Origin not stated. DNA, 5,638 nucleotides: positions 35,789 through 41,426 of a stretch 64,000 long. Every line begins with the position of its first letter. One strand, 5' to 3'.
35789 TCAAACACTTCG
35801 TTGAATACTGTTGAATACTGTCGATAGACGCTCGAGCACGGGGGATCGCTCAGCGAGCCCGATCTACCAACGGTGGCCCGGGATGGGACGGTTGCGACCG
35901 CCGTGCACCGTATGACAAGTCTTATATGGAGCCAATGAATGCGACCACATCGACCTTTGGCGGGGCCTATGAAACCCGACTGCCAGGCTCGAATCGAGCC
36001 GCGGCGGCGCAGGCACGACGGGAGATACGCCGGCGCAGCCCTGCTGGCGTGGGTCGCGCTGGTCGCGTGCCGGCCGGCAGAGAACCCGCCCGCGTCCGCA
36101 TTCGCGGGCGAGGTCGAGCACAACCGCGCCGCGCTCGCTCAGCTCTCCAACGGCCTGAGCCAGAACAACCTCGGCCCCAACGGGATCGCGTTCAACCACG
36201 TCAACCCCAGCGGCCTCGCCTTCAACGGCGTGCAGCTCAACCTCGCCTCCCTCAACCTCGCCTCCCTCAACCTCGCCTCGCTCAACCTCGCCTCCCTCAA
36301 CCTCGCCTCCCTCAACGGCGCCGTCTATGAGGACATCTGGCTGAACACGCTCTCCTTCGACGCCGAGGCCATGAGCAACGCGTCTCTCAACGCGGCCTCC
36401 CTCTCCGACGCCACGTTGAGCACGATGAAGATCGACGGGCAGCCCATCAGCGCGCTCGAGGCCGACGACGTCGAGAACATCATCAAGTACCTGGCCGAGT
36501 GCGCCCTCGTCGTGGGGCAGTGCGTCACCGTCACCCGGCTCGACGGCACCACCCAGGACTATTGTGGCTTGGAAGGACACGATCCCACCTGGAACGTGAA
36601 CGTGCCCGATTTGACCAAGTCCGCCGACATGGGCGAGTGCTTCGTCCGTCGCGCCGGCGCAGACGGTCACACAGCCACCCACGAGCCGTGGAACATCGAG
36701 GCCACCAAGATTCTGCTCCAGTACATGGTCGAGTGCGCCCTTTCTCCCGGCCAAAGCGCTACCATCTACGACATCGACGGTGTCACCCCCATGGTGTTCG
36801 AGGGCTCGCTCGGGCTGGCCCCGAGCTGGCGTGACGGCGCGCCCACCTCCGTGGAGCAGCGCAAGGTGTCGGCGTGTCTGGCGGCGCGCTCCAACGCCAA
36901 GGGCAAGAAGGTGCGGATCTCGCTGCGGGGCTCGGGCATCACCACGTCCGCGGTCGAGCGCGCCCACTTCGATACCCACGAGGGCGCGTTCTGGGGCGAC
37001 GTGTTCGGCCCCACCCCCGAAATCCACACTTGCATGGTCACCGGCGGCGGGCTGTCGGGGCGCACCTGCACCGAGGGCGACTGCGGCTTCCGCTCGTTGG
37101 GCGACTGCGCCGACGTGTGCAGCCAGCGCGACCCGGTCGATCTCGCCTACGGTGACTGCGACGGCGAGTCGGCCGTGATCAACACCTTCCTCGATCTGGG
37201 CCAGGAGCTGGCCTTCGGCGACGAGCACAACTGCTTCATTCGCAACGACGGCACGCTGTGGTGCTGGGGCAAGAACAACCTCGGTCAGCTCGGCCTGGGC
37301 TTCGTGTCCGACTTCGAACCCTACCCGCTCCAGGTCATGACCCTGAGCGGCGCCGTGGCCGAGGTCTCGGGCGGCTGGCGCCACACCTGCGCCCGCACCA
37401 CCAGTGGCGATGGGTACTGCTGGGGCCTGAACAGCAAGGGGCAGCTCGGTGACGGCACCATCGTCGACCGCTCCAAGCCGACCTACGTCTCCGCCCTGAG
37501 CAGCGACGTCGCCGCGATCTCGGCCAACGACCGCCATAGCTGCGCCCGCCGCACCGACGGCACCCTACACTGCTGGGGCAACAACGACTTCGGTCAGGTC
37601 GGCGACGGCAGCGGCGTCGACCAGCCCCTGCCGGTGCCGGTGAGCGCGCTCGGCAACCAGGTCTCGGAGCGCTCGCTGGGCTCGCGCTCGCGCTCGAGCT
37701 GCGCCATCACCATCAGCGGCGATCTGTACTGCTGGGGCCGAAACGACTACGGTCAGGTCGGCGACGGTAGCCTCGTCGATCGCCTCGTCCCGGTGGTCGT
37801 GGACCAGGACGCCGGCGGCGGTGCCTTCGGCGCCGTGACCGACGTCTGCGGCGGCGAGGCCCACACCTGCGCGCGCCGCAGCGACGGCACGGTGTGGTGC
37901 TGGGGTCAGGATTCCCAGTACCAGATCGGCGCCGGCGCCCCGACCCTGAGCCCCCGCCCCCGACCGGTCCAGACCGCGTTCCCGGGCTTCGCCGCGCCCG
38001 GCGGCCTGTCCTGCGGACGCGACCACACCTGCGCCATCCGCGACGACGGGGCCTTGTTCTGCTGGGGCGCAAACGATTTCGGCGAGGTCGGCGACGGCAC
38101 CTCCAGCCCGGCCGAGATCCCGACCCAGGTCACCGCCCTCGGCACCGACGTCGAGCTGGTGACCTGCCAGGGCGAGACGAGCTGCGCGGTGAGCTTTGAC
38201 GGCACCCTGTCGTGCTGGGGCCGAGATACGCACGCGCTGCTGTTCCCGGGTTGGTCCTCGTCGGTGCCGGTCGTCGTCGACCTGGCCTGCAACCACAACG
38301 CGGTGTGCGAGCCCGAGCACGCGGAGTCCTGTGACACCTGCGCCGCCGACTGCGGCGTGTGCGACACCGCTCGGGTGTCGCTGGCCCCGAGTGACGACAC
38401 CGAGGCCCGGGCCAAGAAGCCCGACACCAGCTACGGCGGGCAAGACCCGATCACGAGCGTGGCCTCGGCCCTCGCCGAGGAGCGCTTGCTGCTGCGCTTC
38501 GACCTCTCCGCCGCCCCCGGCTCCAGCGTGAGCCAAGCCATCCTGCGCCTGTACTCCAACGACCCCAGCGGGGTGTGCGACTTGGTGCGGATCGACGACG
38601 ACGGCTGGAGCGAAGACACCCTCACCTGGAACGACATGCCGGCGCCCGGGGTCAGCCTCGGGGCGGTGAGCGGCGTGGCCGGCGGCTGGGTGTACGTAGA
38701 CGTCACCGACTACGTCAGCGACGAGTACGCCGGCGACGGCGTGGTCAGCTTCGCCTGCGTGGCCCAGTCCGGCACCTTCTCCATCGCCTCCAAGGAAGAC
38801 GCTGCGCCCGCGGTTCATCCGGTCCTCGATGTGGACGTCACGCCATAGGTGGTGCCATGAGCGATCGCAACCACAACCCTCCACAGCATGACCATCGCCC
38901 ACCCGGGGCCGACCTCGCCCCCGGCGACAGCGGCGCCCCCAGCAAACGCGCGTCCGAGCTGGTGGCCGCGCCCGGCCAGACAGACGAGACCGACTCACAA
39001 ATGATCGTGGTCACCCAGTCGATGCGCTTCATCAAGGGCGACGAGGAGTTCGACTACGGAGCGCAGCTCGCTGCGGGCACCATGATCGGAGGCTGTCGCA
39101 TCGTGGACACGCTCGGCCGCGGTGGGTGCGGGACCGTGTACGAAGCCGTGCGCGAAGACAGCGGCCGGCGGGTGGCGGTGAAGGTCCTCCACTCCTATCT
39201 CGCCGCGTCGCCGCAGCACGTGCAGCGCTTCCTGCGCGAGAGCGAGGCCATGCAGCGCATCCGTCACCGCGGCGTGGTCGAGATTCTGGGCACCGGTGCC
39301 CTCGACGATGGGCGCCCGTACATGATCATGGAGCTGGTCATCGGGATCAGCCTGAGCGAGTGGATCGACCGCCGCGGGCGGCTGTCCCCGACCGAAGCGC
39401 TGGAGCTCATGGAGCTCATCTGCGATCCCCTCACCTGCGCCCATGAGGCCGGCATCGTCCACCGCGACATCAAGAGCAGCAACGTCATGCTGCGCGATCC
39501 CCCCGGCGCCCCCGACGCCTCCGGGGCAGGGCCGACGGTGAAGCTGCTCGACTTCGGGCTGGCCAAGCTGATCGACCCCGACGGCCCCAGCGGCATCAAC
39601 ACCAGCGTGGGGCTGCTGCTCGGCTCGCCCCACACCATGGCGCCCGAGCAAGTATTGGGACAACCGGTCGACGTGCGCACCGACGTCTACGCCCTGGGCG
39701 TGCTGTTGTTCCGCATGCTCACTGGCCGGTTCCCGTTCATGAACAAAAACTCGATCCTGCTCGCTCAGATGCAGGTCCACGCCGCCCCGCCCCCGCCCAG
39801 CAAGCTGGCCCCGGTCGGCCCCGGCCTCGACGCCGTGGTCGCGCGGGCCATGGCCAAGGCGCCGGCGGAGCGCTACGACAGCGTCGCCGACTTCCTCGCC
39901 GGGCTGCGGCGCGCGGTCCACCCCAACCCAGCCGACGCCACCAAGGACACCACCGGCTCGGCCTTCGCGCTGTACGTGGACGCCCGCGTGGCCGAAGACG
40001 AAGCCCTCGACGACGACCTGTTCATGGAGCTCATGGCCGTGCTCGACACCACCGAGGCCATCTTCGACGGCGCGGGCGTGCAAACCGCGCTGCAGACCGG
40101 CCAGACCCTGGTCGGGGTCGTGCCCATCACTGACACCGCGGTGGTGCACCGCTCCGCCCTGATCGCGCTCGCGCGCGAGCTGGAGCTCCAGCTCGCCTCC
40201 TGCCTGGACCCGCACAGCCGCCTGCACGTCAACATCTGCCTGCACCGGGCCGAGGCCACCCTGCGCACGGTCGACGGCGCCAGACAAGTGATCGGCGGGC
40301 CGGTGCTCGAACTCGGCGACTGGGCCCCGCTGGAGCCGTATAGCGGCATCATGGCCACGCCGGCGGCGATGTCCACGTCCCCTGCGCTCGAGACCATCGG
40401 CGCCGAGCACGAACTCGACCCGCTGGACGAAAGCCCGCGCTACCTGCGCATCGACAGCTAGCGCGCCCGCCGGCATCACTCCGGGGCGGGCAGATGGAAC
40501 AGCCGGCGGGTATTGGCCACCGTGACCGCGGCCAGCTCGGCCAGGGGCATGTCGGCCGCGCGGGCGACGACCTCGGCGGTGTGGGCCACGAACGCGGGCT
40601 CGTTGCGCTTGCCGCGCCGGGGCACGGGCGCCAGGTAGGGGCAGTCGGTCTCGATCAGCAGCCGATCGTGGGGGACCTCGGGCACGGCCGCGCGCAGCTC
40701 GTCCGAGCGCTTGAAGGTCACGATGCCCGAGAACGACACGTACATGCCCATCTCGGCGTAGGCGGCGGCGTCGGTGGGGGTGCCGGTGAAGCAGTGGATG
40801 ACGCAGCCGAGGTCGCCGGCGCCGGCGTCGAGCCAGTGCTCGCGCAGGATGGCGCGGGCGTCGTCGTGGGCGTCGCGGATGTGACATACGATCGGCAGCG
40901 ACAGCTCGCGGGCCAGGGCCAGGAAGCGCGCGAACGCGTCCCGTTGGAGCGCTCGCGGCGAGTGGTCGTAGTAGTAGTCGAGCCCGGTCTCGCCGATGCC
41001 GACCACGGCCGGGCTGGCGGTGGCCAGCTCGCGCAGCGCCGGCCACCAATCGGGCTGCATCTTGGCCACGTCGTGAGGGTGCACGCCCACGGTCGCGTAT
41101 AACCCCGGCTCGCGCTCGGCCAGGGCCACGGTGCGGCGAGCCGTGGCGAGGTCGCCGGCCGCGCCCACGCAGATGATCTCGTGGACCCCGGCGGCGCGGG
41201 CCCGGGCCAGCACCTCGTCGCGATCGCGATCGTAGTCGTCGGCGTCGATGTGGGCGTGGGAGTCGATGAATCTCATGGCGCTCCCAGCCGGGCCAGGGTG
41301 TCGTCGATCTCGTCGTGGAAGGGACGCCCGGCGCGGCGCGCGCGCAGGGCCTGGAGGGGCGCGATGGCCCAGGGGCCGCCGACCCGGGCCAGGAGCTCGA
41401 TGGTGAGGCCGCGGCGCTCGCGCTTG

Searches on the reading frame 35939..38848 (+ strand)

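Call 13: search_protein_families(library=pfam, proteins=[window:35939-38848:+], max_evalue=0.01)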
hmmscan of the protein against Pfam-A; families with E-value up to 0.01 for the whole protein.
window:35939-38848:+ (969 aa): 5 families
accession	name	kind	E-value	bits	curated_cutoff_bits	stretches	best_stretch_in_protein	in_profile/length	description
PF25390.1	WD40_RLD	-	2.5e-76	257.8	150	2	418-731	31-345/363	RCC1-like domain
PF13540.12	RCC1_2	-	2e-58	193.3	22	6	524-553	1-30/30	Regulator of chromosome condensation (RCC1) repeat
PF00415.24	RCC1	-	4.2e-56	187.8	21.7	6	593-645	1-49/50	Regulator of chromosome condensation (RCC1) repeat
PF24517.2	CBM96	-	1e-24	87.6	26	1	813-956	3-155/164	Carbohydrate-binding module family 96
PF25384.1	Alsin_RLD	-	1.7e-15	57.7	100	1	471-506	275-310/405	Alsin RCC1-like domain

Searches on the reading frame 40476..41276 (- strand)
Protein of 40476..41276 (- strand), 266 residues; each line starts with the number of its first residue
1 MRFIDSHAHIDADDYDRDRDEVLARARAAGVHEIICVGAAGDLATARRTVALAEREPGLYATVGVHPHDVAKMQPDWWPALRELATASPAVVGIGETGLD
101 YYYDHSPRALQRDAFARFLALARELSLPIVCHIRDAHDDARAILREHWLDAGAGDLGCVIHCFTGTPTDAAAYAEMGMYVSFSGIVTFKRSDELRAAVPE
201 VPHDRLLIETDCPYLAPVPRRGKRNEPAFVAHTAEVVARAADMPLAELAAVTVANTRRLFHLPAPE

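Call 13: search_protein_families(library=pfam, proteins=[window:40476-41276:-], max_evalue=0.01)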
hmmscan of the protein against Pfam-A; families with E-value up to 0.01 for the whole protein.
window:40476-41276:- (266 aa): 1 family
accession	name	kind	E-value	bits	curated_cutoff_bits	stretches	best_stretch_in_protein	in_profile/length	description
PF01026.27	TatD_DNase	-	2.2e-82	276.7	27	1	4-261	1-253/253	TatD related DNase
